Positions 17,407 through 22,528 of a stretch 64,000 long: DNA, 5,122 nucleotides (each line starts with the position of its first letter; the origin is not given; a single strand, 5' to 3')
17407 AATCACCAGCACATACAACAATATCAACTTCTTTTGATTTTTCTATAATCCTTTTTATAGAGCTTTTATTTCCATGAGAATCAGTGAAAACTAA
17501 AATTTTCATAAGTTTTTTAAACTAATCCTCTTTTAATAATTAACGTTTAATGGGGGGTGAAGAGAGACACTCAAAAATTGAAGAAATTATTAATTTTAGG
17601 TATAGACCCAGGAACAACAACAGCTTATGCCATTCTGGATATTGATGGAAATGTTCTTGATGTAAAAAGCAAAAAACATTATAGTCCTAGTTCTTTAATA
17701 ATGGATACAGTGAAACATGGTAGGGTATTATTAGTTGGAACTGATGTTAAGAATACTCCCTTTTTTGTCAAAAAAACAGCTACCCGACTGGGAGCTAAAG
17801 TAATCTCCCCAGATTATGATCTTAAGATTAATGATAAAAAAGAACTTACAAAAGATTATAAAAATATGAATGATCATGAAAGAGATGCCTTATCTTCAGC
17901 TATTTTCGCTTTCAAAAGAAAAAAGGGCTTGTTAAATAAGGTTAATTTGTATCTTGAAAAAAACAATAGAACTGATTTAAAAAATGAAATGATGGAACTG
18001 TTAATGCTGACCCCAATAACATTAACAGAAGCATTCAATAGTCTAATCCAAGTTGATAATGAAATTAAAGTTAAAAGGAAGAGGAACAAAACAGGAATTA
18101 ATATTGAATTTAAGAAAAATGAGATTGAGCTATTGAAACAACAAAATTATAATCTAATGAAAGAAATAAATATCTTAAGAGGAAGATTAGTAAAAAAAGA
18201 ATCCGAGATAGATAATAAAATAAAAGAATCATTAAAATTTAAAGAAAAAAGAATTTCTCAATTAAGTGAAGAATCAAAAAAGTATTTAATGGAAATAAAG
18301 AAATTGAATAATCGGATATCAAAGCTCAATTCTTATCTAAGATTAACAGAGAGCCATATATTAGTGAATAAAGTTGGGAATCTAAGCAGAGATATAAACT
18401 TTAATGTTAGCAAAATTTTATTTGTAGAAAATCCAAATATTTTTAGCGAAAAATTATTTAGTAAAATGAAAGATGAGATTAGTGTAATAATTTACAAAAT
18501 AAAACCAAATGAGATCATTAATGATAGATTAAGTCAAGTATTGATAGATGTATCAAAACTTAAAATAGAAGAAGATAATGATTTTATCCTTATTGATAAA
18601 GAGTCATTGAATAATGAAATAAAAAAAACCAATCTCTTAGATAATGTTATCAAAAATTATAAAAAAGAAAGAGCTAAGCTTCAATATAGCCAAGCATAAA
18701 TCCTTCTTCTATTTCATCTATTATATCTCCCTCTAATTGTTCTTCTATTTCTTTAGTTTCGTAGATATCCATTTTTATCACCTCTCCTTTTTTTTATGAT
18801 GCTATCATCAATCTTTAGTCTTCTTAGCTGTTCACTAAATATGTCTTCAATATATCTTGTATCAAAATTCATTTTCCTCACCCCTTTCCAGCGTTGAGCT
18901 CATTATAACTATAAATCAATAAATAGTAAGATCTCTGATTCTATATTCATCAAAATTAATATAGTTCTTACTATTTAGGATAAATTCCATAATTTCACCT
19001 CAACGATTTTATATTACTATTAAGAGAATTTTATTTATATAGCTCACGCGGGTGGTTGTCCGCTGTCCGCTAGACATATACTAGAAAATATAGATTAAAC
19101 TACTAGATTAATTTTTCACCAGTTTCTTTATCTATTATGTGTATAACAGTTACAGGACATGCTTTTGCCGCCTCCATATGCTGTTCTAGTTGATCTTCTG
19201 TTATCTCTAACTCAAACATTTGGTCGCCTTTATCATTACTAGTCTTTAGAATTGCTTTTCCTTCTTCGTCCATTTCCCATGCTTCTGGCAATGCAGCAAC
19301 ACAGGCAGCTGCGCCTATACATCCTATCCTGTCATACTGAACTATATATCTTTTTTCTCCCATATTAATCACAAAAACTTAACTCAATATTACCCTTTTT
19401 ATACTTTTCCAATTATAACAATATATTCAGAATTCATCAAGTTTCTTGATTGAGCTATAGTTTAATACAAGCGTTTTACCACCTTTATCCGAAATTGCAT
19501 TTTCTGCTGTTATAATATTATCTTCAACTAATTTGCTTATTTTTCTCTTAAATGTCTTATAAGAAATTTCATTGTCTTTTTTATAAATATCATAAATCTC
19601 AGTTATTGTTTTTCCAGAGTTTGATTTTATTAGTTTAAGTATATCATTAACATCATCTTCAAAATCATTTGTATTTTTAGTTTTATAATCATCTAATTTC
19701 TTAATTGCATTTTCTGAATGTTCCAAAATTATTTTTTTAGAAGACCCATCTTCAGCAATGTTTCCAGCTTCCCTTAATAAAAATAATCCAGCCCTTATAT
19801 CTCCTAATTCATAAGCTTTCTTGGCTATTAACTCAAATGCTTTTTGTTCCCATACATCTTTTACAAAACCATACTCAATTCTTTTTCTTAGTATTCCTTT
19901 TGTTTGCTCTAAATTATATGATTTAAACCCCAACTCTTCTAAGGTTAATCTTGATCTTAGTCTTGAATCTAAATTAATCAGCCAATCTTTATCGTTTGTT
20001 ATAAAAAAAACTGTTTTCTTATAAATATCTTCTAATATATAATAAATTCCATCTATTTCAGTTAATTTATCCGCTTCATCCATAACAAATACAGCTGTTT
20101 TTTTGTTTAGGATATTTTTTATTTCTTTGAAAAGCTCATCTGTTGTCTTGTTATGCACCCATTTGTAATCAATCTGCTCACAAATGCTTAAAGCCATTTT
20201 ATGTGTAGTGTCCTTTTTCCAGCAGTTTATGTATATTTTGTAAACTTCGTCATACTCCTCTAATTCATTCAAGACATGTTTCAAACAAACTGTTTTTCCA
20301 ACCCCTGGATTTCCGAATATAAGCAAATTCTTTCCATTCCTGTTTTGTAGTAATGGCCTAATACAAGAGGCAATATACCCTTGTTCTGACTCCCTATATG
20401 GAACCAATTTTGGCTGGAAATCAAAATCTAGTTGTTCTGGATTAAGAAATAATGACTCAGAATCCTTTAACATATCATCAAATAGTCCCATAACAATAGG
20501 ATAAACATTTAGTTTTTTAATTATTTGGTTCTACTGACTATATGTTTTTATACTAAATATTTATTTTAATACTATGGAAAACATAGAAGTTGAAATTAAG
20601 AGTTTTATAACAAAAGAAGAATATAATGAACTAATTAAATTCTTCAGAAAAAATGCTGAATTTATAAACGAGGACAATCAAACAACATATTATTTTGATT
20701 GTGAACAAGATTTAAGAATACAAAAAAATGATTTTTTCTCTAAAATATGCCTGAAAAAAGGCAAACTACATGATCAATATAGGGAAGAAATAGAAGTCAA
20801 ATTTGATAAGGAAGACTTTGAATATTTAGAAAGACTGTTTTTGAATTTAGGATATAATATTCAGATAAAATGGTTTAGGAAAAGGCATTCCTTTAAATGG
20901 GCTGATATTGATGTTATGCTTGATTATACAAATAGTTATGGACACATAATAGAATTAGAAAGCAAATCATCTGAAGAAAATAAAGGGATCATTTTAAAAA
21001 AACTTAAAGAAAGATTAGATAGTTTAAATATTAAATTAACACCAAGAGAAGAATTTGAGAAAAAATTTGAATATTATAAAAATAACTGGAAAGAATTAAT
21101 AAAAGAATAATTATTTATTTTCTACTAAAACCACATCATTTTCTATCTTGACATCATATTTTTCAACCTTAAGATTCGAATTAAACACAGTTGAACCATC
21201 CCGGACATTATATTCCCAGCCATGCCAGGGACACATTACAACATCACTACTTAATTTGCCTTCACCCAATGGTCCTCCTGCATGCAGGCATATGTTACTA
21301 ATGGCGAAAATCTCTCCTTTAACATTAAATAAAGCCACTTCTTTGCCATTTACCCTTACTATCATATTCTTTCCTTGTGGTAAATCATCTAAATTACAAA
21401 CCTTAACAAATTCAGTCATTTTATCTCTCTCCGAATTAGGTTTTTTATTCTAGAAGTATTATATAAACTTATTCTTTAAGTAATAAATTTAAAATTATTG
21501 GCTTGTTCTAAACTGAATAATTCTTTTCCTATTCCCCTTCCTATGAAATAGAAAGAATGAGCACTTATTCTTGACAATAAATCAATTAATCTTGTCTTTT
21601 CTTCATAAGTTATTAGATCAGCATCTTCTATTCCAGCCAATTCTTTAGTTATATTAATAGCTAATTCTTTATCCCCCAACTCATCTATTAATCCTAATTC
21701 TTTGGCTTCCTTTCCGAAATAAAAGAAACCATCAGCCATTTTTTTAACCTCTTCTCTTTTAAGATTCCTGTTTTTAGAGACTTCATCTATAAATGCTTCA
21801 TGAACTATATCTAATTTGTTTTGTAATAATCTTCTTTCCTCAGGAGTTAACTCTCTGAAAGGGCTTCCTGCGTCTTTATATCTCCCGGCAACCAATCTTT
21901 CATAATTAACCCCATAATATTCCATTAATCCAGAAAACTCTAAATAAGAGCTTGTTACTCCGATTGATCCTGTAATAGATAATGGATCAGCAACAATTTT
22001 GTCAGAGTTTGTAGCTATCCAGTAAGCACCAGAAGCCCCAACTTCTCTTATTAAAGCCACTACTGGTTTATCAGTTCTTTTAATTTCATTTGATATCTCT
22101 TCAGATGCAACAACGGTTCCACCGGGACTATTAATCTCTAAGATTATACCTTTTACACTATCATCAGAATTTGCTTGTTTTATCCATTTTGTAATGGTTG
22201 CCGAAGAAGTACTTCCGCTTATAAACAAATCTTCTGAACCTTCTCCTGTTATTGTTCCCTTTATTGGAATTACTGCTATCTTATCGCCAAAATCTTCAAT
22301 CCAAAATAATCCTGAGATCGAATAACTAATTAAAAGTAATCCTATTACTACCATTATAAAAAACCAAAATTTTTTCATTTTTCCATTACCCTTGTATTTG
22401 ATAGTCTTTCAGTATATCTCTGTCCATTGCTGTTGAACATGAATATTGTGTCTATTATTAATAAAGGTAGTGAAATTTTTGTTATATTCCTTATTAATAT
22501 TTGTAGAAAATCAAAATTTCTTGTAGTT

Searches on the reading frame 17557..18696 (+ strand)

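Call 15: search_protein_families(library=pfam, proteins=[window:17557-18696:+], max_evalue=0.00001)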
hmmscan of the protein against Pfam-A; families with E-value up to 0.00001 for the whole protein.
window:17557-18696:+ (380 aa): 1 family
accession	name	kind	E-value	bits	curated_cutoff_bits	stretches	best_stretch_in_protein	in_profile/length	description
PF04312.18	DUF460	-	7.1e-34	116.9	28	1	4-115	24-135/135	Protein of unknown function (DUF460)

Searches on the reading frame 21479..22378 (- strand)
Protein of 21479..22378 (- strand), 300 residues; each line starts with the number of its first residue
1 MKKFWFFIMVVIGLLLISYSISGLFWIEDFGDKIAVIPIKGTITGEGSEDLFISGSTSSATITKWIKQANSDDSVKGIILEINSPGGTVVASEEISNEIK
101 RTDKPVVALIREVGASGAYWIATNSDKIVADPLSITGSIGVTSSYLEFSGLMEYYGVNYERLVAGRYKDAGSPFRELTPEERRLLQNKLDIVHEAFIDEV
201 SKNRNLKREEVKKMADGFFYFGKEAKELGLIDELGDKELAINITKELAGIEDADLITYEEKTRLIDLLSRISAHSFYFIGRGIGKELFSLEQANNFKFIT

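Call 6: search_protein_families(library=pfam, proteins=[window:21479-22378:-], max_evalue=0.1)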
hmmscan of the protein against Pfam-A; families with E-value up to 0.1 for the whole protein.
window:21479-22378:- (300 aa): 5 families
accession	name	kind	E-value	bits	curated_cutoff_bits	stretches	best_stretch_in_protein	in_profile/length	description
PF01343.23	Peptidase_S49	-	1.5e-45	155.4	24.9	1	100-250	3-153/154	Peptidase family S49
PF25145.1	NfeD1b_N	-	8.7e-12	45.4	40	1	61-141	18-97/189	NfeD1b, N-terminal domain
PF00574.28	CLP_protease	-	3.1e-07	30.9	20.2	1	59-124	30-95/182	Clp protease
PF01972.22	SDH_protease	-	2.6e-05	23.8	31.3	1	59-139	78-155/286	ClpP-like SDH-type serine proteinase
PF00763.28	THF_DHG_CYH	-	0.028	15.1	32.8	1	53-99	64-108/115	Tetrahydrofolate dehydrogenase/cyclohydrolase, catalytic domain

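Call 24: find_related_loci(query=window:21479-22378:-, collection=genome_contigs, flank=10000)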
Query window:21479-22378:- (300 aa) in genome_contigs; peptide patterns used: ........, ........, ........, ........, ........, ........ (x = any residue, [..] = any of these).
124 stretches matched a pattern; 1 encode a relative of the query (tblastn E <= 1e-3); 1 distinct loci.
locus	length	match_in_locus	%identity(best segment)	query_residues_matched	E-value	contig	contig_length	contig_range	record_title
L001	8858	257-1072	34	2-261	4e-38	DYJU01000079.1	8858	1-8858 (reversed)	MAG TPA_asm: Candidatus Methylomirabilis sp. isolate SulCav_AS07-7_2_29_45 SulCav_AS07_7_7650_length_8858_cov_23_225719,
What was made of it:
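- Tried and rejected: A scan of GTDB representative genomes with the neighbouring SppA (call 24) returned one 34% hit on an unrelated contig.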
